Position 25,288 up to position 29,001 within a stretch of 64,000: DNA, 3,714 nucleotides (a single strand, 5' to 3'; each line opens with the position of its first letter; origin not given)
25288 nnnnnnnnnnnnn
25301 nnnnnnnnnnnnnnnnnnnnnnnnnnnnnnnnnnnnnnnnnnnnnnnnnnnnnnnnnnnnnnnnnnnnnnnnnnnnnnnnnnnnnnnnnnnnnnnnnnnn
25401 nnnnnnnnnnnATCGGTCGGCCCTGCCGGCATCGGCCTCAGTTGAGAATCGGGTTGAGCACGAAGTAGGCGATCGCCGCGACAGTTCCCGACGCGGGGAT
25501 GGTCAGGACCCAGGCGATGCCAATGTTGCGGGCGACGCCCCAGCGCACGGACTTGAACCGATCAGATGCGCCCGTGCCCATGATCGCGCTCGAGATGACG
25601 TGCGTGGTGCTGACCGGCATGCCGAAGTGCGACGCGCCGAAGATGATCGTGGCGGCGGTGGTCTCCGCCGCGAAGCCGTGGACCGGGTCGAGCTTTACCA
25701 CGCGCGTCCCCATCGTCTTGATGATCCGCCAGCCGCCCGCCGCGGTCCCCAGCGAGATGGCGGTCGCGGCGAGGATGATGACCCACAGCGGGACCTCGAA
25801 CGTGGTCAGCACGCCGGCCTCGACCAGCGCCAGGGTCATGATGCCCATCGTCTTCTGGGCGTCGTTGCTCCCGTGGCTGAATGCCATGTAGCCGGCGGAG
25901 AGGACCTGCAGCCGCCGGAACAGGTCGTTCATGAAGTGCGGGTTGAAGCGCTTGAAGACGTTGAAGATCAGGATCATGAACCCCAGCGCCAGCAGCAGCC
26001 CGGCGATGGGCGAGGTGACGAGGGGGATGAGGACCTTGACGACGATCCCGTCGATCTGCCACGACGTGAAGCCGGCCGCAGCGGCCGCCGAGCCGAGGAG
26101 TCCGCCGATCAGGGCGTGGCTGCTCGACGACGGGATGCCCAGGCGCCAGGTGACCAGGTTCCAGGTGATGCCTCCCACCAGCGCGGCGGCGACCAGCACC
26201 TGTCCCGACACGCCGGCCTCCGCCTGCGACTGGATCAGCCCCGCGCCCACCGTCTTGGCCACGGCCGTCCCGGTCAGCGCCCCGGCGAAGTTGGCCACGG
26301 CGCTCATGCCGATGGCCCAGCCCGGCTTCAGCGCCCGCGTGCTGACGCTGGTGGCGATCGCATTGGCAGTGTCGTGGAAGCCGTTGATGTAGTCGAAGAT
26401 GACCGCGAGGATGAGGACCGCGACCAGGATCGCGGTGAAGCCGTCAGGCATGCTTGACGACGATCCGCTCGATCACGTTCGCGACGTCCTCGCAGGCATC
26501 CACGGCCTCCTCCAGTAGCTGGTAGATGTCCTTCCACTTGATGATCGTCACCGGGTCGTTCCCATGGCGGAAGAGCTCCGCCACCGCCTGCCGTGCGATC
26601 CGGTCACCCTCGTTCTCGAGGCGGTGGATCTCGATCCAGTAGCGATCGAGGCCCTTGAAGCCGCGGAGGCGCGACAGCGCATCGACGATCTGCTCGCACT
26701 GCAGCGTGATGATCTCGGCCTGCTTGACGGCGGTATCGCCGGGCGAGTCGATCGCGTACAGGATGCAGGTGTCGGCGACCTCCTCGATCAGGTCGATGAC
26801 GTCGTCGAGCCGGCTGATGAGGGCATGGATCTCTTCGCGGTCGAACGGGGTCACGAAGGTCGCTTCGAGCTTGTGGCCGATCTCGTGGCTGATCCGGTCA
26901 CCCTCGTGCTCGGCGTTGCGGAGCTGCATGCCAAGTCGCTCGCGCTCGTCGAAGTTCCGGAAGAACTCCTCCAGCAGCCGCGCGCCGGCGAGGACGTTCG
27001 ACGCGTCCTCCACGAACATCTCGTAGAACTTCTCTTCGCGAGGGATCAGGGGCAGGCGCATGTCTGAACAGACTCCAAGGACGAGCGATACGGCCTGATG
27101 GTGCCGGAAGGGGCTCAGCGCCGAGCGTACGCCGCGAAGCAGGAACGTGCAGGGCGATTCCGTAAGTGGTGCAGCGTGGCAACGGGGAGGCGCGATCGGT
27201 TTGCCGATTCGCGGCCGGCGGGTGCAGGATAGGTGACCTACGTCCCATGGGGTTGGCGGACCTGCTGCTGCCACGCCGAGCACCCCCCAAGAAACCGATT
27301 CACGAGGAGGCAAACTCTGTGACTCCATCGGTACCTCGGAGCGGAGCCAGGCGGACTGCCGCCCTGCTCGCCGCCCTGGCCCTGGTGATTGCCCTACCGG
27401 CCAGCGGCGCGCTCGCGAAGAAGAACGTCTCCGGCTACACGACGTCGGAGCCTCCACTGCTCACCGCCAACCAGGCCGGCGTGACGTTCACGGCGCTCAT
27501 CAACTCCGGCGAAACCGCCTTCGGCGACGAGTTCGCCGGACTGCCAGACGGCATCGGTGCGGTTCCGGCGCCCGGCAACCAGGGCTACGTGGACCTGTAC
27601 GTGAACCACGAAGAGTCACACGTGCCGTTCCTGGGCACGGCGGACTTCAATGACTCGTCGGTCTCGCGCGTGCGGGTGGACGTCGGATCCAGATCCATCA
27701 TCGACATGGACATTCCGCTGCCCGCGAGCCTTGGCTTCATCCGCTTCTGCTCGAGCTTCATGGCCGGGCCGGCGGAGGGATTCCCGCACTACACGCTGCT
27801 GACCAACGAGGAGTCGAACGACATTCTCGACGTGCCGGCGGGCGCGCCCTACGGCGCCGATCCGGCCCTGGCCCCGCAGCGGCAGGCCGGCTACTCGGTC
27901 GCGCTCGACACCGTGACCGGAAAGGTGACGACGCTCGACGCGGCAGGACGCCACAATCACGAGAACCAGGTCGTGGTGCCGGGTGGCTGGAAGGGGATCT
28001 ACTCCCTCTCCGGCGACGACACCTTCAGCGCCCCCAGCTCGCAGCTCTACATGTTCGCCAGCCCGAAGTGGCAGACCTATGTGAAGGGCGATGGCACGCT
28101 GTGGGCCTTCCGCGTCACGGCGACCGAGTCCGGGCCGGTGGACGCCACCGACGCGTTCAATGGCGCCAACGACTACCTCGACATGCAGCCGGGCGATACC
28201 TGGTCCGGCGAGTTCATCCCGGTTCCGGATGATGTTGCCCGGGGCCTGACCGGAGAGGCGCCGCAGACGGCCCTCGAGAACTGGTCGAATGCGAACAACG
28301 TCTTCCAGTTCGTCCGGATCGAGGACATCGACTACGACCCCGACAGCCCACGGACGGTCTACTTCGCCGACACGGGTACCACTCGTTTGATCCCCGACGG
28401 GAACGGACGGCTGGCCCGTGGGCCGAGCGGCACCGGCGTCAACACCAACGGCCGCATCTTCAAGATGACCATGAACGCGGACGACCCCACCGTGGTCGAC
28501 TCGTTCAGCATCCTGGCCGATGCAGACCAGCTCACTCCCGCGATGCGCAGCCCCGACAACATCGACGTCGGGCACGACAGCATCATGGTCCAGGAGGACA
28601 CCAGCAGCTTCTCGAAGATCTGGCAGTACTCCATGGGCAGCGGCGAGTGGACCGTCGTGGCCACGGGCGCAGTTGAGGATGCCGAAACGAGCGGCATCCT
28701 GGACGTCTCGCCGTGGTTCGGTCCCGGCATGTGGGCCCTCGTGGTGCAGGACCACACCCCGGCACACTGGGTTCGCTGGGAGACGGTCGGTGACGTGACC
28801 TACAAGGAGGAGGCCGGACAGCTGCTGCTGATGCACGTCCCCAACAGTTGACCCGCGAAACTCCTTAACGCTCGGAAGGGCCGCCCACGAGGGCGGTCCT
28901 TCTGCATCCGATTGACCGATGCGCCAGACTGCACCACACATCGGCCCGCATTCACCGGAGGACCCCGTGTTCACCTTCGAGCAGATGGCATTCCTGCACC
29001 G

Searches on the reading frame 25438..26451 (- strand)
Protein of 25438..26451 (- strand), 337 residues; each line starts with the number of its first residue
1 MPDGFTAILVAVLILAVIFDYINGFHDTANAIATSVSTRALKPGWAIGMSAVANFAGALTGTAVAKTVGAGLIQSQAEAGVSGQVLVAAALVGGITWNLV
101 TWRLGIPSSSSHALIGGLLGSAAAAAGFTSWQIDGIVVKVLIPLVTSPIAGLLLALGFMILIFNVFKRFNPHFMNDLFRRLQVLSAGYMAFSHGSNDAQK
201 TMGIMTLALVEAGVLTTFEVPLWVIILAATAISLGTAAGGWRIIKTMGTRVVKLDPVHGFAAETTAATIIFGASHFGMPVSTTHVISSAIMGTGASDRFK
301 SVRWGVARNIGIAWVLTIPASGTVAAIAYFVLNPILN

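Call 8: search_protein_families(library=pfam, proteins=[window:25438-26451:-], max_evalue=0.001)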
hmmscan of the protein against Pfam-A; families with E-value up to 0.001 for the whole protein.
window:25438-26451:- (337 aa): 1 family
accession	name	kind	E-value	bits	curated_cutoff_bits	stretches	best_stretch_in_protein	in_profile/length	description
PF01384.25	PHO4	-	1.6e-93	313.9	33.7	2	174-325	197-350/350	Phosphate transporter family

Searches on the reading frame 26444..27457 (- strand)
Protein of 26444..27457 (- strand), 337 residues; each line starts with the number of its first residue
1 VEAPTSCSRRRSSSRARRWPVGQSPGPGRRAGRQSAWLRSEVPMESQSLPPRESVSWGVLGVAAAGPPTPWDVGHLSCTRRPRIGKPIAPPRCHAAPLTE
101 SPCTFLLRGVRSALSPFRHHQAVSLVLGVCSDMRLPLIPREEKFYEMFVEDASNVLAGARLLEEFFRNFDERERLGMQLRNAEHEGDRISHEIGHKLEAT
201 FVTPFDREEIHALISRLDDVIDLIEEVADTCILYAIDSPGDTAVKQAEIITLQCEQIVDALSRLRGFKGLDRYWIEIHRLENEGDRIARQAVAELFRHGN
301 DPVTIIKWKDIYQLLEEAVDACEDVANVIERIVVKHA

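Call 8: search_protein_families(library=pfam, proteins=[window:26444-27457:-], max_evalue=0.001)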
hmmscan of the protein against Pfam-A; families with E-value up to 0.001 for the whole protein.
window:26444-27457:- (337 aa): 1 family
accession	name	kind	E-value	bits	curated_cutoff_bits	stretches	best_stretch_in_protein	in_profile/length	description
PF01865.21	PhoU_div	-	2.7e-24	86.2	24.4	1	140-334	9-213/214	Protein of unknown function DUF47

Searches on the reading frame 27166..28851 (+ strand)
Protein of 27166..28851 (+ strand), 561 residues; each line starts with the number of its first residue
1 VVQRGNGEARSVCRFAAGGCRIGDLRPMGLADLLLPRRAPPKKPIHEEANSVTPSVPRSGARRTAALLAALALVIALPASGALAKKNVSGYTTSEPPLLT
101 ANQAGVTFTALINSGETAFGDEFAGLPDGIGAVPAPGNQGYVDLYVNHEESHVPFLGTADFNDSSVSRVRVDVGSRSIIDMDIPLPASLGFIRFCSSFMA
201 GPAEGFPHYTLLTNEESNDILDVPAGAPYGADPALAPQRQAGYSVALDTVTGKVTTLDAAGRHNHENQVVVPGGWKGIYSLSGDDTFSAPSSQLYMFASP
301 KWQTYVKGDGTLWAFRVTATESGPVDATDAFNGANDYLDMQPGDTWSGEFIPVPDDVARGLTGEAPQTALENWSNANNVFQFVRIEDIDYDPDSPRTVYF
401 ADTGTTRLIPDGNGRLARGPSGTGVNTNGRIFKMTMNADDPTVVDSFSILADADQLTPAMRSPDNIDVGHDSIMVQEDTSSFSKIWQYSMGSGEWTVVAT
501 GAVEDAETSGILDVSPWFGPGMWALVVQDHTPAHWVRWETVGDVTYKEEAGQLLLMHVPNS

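Call 8: search_protein_families(library=pfam, proteins=[window:27166-28851:+], max_evalue=0.001)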
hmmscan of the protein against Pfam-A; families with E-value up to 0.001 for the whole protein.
window:27166-28851:+ (561 aa): 0 families

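Call 10: search_protein_families(library=ncbifam, proteins=[window:27166-28851:+], max_evalue=0.01)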
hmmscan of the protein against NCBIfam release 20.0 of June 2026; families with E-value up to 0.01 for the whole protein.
window:27166-28851:+ (561 aa): 0 families

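Call 27: search_solved_structures(query=window:27319-28848:+, max_evalue=1)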
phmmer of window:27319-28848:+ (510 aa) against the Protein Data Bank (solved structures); distinct sequences matched with E-value up to 1: 0.

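Call 69: search_protein_families(library=pfam, proteins=[window:27319-28848:+], max_evalue=1)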
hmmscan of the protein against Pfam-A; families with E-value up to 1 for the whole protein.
window:27319-28848:+ (510 aa): 1 family
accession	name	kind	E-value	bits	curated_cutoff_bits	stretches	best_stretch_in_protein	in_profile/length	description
PF13964.12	Kelch_6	-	0.11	13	25.3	0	428-448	24-44/50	Kelch motif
